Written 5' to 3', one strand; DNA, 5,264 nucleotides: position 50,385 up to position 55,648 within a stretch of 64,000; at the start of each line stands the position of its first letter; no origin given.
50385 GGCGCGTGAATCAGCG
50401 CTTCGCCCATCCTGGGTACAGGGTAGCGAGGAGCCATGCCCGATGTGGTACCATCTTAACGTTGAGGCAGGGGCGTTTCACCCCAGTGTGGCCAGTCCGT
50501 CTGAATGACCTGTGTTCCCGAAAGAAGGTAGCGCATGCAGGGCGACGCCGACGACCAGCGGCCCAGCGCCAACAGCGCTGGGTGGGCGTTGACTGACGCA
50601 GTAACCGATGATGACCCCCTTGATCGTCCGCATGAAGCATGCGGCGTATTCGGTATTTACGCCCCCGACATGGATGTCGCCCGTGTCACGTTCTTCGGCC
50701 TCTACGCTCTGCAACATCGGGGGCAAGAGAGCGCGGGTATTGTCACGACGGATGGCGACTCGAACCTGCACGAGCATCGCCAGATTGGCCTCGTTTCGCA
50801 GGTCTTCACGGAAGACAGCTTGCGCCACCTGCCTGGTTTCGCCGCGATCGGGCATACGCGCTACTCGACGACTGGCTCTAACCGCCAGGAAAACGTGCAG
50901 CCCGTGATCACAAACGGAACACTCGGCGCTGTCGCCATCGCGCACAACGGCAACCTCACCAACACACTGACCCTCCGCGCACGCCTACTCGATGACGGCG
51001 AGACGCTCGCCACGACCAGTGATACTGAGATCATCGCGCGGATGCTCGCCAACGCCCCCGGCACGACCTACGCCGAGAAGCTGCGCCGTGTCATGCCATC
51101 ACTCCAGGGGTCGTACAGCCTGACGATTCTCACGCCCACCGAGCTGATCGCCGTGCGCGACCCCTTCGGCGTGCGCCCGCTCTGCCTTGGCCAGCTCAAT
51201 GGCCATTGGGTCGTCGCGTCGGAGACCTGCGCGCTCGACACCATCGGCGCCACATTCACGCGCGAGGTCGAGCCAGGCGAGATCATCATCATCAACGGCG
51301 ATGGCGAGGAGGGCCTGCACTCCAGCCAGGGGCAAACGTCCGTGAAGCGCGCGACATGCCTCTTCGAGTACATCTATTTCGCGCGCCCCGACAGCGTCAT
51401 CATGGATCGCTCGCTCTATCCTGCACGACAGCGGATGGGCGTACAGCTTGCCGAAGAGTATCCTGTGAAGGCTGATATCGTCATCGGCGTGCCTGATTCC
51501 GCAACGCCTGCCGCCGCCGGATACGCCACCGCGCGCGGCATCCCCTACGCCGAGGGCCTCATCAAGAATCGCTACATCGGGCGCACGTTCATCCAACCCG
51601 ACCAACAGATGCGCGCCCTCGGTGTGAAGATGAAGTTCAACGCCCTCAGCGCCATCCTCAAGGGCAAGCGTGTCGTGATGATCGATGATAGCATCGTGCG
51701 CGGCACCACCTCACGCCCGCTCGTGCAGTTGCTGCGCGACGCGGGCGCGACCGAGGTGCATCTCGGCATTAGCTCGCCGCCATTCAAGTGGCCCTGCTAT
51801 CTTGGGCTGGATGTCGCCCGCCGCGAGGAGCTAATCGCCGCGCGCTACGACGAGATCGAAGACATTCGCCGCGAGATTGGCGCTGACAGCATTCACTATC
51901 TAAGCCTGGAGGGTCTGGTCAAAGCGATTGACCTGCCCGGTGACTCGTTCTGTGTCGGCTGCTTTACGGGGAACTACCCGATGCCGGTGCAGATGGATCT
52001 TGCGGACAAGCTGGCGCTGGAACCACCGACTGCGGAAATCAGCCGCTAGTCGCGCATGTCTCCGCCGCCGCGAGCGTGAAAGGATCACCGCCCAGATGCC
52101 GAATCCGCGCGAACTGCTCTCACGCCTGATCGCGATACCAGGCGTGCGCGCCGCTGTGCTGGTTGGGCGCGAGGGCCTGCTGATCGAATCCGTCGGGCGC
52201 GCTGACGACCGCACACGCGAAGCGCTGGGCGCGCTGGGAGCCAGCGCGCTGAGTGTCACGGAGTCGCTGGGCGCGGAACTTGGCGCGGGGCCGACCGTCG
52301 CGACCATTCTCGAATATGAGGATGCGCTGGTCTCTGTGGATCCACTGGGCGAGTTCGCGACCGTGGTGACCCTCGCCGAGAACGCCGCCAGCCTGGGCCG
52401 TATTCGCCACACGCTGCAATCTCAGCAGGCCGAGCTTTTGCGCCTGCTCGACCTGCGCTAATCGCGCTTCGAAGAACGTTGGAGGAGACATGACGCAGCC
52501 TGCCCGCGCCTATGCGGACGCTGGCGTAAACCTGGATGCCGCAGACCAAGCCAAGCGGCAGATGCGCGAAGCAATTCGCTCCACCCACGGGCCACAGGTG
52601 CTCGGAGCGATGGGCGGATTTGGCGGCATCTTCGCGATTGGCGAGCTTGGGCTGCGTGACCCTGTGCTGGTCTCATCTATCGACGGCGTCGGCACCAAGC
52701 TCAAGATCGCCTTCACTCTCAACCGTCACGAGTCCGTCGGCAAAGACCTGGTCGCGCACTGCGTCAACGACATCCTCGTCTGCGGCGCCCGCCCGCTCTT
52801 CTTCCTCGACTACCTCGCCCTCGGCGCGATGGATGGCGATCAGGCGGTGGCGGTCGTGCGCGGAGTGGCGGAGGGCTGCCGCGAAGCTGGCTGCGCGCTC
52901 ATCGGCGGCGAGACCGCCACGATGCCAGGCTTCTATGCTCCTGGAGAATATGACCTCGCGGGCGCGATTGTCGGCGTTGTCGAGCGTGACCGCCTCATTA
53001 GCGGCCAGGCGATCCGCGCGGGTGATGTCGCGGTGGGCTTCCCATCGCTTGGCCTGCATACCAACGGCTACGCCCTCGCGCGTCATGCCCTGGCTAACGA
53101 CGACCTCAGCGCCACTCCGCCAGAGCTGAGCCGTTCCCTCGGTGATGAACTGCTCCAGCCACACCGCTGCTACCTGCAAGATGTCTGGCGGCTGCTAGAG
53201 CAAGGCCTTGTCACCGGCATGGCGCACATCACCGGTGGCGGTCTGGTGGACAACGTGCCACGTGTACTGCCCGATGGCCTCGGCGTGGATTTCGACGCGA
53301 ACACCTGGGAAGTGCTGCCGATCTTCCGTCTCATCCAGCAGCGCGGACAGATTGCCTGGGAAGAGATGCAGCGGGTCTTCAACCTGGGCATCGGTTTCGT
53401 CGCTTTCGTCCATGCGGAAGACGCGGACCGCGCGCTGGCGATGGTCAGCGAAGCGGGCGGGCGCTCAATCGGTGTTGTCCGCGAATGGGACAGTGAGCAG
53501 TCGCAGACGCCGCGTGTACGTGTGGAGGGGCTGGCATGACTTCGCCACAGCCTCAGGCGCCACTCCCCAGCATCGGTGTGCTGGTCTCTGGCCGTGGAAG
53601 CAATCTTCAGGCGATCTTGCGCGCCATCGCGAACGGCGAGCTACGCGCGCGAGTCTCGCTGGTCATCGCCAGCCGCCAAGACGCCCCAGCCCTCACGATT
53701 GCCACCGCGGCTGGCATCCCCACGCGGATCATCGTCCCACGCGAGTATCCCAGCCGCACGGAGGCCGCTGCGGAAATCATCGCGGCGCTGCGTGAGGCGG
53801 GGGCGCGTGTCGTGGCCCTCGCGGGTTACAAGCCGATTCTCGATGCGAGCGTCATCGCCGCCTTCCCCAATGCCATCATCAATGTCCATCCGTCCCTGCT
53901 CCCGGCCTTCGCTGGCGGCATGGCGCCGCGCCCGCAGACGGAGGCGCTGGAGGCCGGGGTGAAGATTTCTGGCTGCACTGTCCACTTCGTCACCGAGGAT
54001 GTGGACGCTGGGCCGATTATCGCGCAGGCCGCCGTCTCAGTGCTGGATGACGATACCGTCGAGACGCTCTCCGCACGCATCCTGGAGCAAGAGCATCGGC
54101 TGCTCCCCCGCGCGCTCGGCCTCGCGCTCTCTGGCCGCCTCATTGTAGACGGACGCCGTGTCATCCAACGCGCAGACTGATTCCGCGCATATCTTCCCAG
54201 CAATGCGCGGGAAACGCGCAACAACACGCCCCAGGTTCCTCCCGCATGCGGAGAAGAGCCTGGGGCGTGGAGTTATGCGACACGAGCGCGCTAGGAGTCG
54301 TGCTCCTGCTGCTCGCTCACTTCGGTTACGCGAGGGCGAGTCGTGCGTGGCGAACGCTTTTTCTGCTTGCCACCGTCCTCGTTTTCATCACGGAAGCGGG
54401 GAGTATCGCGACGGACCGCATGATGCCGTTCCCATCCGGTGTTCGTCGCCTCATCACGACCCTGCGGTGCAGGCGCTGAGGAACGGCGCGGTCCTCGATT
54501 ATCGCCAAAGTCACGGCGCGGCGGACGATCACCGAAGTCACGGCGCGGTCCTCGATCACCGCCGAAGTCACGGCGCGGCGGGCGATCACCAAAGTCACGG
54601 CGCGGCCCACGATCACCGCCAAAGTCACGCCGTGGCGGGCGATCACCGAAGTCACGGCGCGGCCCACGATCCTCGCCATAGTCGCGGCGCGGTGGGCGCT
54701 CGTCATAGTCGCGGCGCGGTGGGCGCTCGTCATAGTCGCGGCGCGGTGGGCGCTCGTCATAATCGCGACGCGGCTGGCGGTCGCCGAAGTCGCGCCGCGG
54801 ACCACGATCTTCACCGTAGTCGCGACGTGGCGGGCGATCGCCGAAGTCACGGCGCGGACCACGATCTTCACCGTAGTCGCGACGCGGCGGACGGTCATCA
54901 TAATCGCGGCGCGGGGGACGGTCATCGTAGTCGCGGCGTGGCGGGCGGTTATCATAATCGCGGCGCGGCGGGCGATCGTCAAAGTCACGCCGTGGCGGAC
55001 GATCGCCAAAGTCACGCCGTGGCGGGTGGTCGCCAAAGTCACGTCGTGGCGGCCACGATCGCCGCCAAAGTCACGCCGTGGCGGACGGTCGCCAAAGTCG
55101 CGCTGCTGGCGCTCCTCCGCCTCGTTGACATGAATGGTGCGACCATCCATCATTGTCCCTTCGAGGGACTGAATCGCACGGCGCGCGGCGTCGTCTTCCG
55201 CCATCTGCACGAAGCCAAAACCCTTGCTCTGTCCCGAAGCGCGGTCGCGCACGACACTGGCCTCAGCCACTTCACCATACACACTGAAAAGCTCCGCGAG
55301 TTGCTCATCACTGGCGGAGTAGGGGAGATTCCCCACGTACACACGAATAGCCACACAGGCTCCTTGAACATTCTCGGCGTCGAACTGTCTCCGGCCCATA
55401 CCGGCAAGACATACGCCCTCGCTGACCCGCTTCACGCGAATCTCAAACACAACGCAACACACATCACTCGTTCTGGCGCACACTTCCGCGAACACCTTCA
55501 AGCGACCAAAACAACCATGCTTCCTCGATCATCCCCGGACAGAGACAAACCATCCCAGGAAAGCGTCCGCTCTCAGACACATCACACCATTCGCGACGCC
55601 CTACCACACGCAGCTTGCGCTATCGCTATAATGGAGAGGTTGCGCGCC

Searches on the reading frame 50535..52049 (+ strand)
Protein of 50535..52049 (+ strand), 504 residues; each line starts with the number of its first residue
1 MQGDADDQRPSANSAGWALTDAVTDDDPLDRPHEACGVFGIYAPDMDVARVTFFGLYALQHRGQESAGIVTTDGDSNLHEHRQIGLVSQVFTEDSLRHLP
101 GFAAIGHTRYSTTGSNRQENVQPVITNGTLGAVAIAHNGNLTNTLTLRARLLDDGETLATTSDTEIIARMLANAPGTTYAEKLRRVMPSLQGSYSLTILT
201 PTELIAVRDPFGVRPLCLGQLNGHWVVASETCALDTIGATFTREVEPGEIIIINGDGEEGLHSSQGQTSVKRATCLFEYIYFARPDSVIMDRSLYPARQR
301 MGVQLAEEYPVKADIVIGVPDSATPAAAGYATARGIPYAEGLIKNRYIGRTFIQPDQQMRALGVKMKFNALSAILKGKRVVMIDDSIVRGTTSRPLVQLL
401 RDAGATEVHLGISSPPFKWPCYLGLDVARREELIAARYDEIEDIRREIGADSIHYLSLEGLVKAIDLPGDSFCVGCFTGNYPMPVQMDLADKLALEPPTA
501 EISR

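Call 12: search_protein_families(library=pfam, proteins=[window:50535-52049:+], max_evalue=0.001)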
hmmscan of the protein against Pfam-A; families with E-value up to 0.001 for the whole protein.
window:50535-52049:+ (504 aa): 3 families
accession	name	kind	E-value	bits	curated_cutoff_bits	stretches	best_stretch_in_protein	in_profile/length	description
PF13522.11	GATase_6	-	6.6e-20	71.9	27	1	103-230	12-130/130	Glutamine amidotransferase domain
PF13537.11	GATase_7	-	1.3e-19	70.9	25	1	108-234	2-121/123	Glutamine amidotransferase domain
PF00156.33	Pribosyltran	-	4e-08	33.2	26.3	1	304-411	21-121/158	Phosphoribosyl transferase domain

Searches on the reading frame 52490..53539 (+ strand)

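Call 12: search_protein_families(library=pfam, proteins=[window:52490-53539:+], max_evalue=0.001)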
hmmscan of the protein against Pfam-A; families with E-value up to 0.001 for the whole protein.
window:52490-53539:+ (349 aa): 2 families
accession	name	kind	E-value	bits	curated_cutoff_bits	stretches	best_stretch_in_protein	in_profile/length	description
PF02769.27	AIRS_C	-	9e-26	91.3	23.1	1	176-332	1-147/156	AIR synthase related protein, C-terminal domain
PF00586.29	AIRS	-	5.9e-25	88.3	24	1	59-164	14-112/112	AIR synthase related protein, N-terminal domain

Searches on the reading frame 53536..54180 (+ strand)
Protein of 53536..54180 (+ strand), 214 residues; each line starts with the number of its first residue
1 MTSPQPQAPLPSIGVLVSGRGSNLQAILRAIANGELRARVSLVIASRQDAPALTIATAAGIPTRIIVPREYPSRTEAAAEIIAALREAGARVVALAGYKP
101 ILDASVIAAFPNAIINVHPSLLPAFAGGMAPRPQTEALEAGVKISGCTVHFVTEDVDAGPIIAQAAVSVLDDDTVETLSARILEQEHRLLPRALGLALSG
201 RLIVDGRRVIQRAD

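Call 13: search_protein_families(library=pfam, proteins=[window:53536-54180:+], max_evalue=0.001)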
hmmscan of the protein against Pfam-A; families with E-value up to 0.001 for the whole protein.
window:53536-54180:+ (214 aa): 1 family
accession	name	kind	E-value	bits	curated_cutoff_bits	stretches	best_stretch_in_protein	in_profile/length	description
PF00551.24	Formyl_trans_N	-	3.9e-50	170.6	26.1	1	14-194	4-181/181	Formyl transferase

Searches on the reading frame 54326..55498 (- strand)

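Call 82: search_protein_families(library=pfam, proteins=[window:54326-55498:-], max_evalue=0.00001)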
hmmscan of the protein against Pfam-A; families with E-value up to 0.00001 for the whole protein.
window:54326-55498:- (390 aa): 1 family
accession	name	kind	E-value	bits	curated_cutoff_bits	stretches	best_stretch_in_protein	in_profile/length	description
PF00076.28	RRM_1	-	7.1e-22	77.5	20.7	1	53-123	1-70/70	RNA recognition motif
